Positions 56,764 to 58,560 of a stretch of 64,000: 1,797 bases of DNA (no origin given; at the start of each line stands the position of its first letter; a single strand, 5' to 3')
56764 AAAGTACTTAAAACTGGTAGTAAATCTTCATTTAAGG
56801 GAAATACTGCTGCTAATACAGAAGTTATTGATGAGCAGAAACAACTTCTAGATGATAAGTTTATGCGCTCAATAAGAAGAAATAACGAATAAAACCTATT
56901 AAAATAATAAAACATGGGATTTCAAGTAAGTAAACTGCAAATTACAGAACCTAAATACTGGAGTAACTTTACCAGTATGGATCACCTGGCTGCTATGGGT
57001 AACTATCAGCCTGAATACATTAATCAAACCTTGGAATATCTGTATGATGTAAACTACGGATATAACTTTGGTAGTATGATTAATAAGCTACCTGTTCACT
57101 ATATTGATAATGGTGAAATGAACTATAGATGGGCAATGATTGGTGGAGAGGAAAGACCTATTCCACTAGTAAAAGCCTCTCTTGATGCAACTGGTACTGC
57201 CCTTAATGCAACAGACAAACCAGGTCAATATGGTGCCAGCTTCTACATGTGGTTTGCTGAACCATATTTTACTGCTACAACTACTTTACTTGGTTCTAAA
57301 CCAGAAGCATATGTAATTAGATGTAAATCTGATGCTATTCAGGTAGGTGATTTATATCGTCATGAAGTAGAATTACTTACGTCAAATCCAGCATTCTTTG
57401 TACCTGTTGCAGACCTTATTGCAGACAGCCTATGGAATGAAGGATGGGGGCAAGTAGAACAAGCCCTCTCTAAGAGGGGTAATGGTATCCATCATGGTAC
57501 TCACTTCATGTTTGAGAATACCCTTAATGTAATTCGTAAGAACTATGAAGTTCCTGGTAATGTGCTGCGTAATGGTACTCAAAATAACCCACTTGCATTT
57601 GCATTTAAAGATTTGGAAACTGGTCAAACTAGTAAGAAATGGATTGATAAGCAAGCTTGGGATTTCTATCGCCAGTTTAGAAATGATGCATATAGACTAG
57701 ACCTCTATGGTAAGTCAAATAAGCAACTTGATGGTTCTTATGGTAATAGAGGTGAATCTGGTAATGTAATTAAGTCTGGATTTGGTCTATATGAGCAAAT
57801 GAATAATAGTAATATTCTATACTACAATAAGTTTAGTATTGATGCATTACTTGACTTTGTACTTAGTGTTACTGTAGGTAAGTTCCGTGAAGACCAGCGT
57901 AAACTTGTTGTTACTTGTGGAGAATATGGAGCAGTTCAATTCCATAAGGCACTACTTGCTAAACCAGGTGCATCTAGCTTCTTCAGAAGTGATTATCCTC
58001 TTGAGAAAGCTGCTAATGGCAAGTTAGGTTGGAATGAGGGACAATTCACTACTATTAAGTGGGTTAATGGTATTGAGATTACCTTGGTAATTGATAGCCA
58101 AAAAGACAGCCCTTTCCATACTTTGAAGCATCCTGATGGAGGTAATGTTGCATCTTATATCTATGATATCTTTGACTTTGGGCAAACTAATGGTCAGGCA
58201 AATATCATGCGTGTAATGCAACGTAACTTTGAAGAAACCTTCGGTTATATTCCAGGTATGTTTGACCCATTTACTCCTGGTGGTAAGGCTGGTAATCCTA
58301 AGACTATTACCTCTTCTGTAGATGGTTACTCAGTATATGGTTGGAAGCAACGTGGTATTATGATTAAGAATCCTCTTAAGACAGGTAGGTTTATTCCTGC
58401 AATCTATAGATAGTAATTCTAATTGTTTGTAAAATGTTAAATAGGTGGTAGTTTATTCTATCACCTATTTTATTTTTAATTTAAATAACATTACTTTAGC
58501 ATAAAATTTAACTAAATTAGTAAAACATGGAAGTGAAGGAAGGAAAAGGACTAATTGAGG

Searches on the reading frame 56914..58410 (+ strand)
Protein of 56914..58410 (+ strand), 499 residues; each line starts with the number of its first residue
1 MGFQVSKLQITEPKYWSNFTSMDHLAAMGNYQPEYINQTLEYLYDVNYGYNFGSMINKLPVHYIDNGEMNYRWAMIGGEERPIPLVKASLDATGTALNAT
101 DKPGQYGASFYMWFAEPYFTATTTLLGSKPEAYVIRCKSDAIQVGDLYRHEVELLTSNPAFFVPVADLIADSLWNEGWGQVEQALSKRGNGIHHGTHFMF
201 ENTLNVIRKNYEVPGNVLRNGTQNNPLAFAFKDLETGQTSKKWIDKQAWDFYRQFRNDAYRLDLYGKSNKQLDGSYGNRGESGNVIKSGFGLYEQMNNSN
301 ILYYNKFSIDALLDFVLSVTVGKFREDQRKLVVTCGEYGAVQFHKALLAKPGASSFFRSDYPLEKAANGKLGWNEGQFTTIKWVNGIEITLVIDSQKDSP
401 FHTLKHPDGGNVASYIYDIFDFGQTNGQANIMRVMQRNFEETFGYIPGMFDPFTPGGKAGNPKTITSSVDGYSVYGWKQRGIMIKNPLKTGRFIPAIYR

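Call 14: search_protein_families(library=phrogs, proteins=[window:56914-58410:+], max_evalue=0.00001)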
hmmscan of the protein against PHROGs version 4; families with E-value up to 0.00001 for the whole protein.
window:56914-58410:+ (499 aa): 1 family
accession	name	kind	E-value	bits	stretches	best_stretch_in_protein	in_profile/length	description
phrog_11589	-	head and packaging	4.2e-77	260.7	1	2-497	2-494/495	major head protein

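Call 16: search_dna_similar(query=window:56914-58410:+, collection=phages, mode=protein, max_rows=12)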
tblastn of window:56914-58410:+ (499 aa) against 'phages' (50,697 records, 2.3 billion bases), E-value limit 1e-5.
Records with a match: 118; places in all: 119; records where one place covers at least 80% of the query: 106.
Best place of each record, by identity: <60% 118.
By first word of the organism name: uncultured 43; Bacteroides 30; Flavobacterium 29; Bacteriophage 4; IAS 2; Cellulophaga 2; Dulem 2; Azobacteroides 2; Kehishuvirus 1; Kolpuevirus 1; and 2 more.
By host as written in the record: - 49; Bacteroides intestinalis DSM 108646 25; Flavobacterium psychrophilum 950106-1/1 12; Flavobacterium psychrophilum 020612-2/1 3; Flavobacterium psychrophilum strain FPS-D10 3; Homo sapiens 2; Bacteroides intestinalis APC919/174 2; Bacteroides cellulosilyticus 2; and 14 more.
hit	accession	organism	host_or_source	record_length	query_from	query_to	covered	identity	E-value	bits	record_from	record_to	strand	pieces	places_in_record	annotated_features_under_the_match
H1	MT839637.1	Bacteriophage sp.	human fecal samples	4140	1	499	100%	30.0%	4e-53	199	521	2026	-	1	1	record has no annotation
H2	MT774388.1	uncultured phage cr112_1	human feces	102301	1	497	100%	29.4%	7e-51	192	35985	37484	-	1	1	major capsid protein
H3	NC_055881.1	uncultured phage cr112_1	human feces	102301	1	497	100%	29.4%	7e-51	192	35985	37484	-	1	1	major head protein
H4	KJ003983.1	IAS virus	Homo sapiens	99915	1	499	100%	29.2%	1e-51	195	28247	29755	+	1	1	record has no annotation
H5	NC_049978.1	IAS virus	Homo sapiens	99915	1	499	100%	29.2%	1e-51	195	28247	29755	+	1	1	major head protein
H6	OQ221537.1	Bacteroides phage PhiCrAssBcn2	Bacteroides intestinalis DSM 108646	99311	1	499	100%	29.2%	9e-51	192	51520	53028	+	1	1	major capsid protein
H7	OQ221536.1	Bacteroides phage PhiCrAssBcn1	Bacteroides intestinalis DSM 108646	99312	1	499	100%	29.2%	9e-51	192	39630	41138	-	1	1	major capsid protein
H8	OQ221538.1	Bacteroides phage PhiCrAssBcn3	Bacteroides intestinalis DSM 108646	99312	1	499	100%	29.2%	9e-51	192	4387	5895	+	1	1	major capsid protein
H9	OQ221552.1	Bacteroides phage PhiCrAssBcn17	Bacteroides intestinalis DSM 108646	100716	1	499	100%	29.2%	9e-51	192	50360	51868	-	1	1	major capsid protein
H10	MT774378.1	uncultured phage cr106_1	human feces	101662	1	497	100%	29.2%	1e-50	192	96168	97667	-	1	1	major capsid protein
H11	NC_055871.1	uncultured phage cr106_1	human feces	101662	1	497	100%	29.2%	1e-50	192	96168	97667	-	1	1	major head protein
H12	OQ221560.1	Bacteroides phage PhiCrAssBcn25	Bacteroides intestinalis DSM 108646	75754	1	499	100%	29.0%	3e-50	190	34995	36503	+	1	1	major capsid protein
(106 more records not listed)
